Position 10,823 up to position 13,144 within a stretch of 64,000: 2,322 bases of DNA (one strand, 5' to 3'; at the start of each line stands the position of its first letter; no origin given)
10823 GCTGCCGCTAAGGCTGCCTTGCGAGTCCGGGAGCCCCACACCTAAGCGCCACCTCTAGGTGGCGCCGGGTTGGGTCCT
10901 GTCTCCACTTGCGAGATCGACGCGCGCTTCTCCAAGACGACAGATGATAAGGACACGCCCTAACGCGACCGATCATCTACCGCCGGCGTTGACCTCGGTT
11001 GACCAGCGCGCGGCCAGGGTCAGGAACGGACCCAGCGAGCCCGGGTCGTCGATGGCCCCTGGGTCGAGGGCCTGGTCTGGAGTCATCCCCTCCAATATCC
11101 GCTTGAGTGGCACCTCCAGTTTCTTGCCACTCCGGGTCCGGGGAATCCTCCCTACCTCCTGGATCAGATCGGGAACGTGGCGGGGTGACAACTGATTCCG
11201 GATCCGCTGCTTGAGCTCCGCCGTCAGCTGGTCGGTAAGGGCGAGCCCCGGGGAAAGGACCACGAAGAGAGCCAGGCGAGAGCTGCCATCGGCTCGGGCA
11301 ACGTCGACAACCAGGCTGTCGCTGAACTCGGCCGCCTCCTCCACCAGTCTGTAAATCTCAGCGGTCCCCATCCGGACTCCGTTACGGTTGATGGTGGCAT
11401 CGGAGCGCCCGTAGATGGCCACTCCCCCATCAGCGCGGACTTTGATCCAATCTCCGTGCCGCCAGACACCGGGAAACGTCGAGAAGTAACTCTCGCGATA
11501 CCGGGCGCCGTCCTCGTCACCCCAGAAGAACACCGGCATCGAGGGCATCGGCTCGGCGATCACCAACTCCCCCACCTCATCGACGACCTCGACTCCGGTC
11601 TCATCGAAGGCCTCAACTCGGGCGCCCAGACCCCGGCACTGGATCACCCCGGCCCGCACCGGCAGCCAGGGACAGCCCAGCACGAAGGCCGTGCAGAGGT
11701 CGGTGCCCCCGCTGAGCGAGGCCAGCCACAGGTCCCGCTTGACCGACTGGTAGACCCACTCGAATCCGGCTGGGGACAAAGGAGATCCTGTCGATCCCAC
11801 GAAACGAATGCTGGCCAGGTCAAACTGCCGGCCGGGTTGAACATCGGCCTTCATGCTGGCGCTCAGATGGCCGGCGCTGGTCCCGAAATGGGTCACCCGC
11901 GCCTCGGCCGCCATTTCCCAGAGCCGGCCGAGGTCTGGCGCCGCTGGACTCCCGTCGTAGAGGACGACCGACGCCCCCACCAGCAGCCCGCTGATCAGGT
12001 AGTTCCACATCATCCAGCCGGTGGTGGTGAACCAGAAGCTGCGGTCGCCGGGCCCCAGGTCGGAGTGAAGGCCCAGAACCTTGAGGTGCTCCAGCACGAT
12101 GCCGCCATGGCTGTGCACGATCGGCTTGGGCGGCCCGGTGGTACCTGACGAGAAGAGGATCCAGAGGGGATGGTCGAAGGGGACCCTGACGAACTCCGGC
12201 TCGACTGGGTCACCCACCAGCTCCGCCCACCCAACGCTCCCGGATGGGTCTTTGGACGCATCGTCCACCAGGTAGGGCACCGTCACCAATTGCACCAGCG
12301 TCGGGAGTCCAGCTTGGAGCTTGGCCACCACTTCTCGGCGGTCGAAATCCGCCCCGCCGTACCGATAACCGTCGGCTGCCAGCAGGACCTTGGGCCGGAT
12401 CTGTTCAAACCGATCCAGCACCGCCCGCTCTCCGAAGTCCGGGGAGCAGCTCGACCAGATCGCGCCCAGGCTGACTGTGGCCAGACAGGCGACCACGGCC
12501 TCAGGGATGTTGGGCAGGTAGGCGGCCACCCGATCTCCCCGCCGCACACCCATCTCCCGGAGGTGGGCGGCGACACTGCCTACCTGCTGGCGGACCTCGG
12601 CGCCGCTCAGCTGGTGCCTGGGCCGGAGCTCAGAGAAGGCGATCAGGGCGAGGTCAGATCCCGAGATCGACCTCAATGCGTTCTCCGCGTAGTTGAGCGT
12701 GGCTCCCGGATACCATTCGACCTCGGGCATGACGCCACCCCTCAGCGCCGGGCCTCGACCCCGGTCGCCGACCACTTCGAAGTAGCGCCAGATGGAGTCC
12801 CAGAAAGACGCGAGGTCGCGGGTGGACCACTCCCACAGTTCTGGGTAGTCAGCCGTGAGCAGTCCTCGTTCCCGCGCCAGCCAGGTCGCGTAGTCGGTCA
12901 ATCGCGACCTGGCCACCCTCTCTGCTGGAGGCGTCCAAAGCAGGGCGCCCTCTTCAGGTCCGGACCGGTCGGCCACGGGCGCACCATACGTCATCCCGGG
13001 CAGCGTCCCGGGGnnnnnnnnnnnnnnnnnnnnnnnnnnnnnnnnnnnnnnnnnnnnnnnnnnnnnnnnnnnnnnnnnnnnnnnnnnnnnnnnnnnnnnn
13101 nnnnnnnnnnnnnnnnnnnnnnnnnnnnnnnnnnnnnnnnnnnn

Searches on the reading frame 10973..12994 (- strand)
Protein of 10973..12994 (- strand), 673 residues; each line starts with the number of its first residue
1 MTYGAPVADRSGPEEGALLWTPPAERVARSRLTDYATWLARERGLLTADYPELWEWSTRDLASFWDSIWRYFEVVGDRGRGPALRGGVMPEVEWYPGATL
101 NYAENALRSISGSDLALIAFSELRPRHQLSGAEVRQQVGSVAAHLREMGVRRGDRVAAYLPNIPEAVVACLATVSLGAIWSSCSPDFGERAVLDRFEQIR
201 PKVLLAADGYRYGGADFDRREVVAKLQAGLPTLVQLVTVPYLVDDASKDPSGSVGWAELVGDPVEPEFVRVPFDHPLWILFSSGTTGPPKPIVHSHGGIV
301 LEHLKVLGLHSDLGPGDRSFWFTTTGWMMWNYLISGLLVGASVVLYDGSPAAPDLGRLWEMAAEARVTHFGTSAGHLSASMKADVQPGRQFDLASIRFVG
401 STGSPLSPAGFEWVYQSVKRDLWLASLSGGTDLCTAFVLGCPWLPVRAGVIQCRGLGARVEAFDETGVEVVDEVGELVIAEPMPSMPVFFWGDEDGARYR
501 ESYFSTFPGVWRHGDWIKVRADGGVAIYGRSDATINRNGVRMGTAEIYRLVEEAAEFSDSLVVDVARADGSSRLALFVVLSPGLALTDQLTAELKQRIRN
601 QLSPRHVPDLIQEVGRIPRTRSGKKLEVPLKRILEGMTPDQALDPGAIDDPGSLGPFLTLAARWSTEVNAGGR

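Call 17: search_protein_families(library=pfam, proteins=[window:10973-12994:-], max_evalue=0.0001)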
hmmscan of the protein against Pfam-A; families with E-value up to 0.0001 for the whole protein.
window:10973-12994:- (673 aa): 3 families
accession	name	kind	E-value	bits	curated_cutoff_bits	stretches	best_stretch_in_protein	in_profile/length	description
PF00501.34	AMP-binding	-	2.1e-47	162.2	29.9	1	124-482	17-377/384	AMP-binding enzyme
PF16177.11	ACAS_N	-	1.1e-08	35.2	27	1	50-106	1-55/55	Acetyl-coenzyme A synthetase N-terminus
PF13193.12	AMP-binding_C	-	9.6e-08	33.3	24.5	1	561-624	16-76/76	AMP-binding enzyme C-terminal domain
